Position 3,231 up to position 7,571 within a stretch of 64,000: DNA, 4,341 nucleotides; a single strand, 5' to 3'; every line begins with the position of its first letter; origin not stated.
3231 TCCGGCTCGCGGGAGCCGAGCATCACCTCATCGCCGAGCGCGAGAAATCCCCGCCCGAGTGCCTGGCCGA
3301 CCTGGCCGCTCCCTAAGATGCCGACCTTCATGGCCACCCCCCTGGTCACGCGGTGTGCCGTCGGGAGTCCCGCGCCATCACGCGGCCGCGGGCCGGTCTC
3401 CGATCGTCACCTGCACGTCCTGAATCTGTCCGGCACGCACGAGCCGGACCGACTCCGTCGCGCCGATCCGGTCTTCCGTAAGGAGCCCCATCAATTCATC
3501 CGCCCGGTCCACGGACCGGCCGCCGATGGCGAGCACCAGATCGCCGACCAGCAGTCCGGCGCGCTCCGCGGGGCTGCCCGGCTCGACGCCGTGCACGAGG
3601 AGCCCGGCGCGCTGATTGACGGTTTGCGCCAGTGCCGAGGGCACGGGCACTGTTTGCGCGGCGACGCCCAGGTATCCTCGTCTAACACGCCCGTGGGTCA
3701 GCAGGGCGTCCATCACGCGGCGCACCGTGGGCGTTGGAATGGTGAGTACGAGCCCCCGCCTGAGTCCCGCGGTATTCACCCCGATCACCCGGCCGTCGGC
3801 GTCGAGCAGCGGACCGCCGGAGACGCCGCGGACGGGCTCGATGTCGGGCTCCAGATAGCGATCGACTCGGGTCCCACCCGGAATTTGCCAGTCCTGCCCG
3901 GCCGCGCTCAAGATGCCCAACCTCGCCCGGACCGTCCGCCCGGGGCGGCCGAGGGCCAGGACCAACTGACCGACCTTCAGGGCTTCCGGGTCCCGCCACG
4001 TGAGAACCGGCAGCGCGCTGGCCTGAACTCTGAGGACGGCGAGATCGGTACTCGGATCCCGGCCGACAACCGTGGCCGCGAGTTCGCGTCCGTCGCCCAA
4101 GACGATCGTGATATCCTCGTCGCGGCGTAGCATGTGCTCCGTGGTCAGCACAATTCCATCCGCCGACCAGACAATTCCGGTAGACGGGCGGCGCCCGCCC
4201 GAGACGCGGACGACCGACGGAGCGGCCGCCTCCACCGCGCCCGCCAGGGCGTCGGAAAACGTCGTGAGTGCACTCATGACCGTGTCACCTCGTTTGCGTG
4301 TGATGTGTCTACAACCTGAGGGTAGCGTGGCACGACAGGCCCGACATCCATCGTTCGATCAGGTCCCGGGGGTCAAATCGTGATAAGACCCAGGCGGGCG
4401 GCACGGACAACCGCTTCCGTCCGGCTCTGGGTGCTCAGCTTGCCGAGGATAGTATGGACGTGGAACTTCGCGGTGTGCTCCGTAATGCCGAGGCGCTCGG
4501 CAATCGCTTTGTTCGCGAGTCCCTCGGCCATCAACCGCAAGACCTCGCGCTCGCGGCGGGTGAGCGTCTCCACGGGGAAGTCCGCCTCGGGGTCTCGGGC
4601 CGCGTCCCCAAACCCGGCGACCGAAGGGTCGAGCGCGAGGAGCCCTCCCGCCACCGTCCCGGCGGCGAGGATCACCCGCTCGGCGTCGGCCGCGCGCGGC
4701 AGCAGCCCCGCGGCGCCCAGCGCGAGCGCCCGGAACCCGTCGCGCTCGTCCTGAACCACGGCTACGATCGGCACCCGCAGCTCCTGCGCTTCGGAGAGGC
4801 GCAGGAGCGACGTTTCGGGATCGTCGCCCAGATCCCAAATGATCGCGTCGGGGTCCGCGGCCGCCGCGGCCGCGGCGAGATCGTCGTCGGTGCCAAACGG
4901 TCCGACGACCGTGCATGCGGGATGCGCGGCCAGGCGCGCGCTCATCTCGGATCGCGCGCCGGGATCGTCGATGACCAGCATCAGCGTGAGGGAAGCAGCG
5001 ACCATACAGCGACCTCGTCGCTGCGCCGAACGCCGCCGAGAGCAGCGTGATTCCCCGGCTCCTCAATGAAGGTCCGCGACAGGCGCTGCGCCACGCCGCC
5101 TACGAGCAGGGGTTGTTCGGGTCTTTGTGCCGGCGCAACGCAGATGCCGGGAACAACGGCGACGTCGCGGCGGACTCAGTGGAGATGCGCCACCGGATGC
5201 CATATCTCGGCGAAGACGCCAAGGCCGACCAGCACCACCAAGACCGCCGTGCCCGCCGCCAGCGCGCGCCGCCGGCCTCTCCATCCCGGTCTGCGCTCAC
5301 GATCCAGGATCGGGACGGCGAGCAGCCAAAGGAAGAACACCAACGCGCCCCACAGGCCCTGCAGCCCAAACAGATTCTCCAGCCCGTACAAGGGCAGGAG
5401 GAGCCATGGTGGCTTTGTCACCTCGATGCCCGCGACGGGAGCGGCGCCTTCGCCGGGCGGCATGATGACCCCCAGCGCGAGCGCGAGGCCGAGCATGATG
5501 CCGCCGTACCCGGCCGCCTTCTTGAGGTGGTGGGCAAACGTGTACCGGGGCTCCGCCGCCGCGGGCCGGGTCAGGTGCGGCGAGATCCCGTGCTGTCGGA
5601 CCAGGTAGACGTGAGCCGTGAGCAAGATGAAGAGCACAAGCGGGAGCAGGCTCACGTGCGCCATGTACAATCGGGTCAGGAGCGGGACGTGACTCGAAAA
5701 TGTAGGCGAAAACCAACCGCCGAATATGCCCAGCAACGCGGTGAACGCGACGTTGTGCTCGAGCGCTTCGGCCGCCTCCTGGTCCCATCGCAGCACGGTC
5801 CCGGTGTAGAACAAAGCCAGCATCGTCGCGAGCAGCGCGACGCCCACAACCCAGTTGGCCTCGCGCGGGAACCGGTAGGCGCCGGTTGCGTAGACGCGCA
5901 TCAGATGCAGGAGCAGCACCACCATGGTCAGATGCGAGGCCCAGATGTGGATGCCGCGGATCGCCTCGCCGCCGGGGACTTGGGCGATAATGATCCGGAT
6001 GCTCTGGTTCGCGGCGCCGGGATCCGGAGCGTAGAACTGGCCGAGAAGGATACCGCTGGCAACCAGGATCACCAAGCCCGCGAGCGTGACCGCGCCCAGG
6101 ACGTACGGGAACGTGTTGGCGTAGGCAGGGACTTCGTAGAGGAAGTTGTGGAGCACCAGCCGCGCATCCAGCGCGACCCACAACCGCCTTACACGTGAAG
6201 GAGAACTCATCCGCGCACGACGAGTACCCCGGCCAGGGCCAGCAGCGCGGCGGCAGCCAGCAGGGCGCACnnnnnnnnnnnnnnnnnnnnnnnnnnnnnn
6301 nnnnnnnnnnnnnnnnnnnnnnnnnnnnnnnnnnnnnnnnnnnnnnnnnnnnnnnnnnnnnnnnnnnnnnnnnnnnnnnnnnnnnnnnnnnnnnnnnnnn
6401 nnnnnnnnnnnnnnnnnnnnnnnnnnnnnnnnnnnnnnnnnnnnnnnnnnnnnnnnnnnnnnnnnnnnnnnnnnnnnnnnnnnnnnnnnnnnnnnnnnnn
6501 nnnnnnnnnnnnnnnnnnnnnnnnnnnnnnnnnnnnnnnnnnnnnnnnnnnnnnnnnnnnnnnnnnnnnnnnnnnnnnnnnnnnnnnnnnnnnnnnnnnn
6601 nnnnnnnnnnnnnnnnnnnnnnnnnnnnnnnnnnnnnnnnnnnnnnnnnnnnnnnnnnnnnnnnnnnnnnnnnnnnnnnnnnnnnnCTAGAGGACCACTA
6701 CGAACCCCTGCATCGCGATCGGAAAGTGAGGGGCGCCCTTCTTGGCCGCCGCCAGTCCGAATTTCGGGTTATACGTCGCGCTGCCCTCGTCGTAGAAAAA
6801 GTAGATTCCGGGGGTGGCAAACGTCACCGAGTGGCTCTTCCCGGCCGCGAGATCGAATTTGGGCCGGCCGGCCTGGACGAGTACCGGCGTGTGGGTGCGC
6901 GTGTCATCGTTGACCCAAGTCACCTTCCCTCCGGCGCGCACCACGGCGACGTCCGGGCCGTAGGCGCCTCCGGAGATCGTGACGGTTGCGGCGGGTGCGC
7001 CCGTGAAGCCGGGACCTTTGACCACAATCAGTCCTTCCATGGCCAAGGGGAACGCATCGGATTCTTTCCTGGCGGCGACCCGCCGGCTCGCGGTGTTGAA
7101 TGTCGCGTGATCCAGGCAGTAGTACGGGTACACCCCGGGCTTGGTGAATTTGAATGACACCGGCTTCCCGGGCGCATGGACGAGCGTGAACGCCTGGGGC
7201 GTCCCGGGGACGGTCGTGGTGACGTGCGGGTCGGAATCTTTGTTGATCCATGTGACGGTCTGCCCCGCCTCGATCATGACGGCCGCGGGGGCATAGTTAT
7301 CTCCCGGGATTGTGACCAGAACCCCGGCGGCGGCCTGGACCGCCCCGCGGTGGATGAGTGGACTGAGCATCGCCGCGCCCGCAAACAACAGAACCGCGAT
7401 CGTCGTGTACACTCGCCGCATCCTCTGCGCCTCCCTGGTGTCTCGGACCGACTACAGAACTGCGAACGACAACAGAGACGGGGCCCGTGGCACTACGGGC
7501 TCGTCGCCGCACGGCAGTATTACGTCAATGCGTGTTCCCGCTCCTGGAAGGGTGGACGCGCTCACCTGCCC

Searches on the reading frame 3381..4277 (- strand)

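Call 38: search_protein_families(library=pfam, proteins=[window:3381-4277:-], max_evalue=0.0001)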
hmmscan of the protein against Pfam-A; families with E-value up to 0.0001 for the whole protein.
window:3381-4277:- (299 aa): 5 families
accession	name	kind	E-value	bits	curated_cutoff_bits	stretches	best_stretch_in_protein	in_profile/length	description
PF13365.12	Trypsin_2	-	1.9e-28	100.5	27.6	1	33-167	2-144/144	Trypsin-like peptidase domain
PF13180.12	PDZ_2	-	5.6e-12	46.2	27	1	218-292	6-80/80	PDZ domain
PF17820.7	PDZ_6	-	4.2e-11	42.8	27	1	229-266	3-40/54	PDZ domain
PF00089.32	Trypsin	-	2.8e-08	34.3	20.6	1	19-173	12-200/220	Trypsin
PF00595.29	PDZ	-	7.4e-06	26.7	23.2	1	222-258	22-59/81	PDZ domain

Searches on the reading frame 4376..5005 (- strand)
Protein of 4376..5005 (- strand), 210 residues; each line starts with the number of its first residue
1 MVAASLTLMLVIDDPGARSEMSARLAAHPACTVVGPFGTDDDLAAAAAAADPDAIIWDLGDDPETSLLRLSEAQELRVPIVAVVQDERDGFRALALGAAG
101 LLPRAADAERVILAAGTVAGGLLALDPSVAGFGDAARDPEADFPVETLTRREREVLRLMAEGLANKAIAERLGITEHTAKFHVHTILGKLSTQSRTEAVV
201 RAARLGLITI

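Call 62: search_protein_families(library=pfam, proteins=[window:4376-5005:-], max_evalue=0.001)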
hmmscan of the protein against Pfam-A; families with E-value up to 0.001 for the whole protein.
window:4376-5005:- (210 aa): 4 families
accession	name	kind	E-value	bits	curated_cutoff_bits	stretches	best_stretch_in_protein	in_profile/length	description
PF00196.25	GerE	-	4.3e-19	68.3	23.5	1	147-202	2-57/57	Bacterial regulatory proteins, luxR family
PF08281.18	Sigma70_r4_2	-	2.7e-07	30.6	25.7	1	146-186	9-50/54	Sigma-70, region 4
PF04545.22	Sigma70_r4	-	0.00017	21.5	24.1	1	146-190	3-48/50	Sigma-70, region 4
PF13384.12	HTH_23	-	0.00021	21.5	24.6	1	150-179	5-34/50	Homeodomain-like domain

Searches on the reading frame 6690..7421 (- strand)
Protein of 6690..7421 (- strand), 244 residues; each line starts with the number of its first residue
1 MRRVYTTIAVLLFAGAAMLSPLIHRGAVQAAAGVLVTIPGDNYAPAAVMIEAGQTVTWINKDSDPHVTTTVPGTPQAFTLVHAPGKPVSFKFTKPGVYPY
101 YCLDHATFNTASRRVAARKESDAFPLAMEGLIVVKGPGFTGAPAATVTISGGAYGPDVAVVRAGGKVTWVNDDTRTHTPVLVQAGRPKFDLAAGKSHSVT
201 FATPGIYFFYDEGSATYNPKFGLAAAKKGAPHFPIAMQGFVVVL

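Call 62: search_protein_families(library=pfam, proteins=[window:6690-7421:-], max_evalue=0.001)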
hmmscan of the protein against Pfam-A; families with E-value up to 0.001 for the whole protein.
window:6690-7421:- (244 aa): 3 families
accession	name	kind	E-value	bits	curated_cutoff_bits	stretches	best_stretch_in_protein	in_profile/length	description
PF13473.12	Cupredoxin_1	-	2.2e-11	44.1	27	2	141-212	19-93/104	Cupredoxin-like domain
PF00127.26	Copper-bind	-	1.7e-09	38.4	21.2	1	42-107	13-89/99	Copper binding proteins, plastocyanin/azurin family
PF23509.1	MSMEG_3727_PQQ-assoc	-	2e-05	24.5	27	0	145-210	45-117/152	MSMEG_3727, PQQ-associated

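Call 82: search_protein_families(library=ncbifam, proteins=[window:6690-7421:-], max_evalue=0.01)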
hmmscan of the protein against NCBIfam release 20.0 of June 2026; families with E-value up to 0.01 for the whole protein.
window:6690-7421:- (244 aa): 6 families
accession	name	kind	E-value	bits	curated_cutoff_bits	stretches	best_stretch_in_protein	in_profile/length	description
TIGR02656.1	cyanin_plasto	equivalog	7.7e-11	42.3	87.85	1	42-106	13-88/99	plastocyanin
TIGR02657.1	amicyanin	equivalog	3.2e-09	37.1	110.2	1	43-106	8-74/83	amicyanin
TIGR02375.1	pseudoazurin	equivalog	1.7e-07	31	109.85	1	43-107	12-77/116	pseudoazurin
TIGR04339.1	PQQ_MSMEG_3727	hypoth_equivalog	1.4e-05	24.8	75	1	153-210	54-116/151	MSMEG_3727 family PQQ-associated protein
TIGR03102.1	halo_cynanin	subfamily_domain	3.8e-05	23.7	93.8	1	33-109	29-107/115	halocyanin domain-containing protein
TIGR04246.1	nitrous_NosZ_Gp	equivalog_domain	4.5e-05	21.9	625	1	41-105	494-562/578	Sec-dependent nitrous-oxide reductase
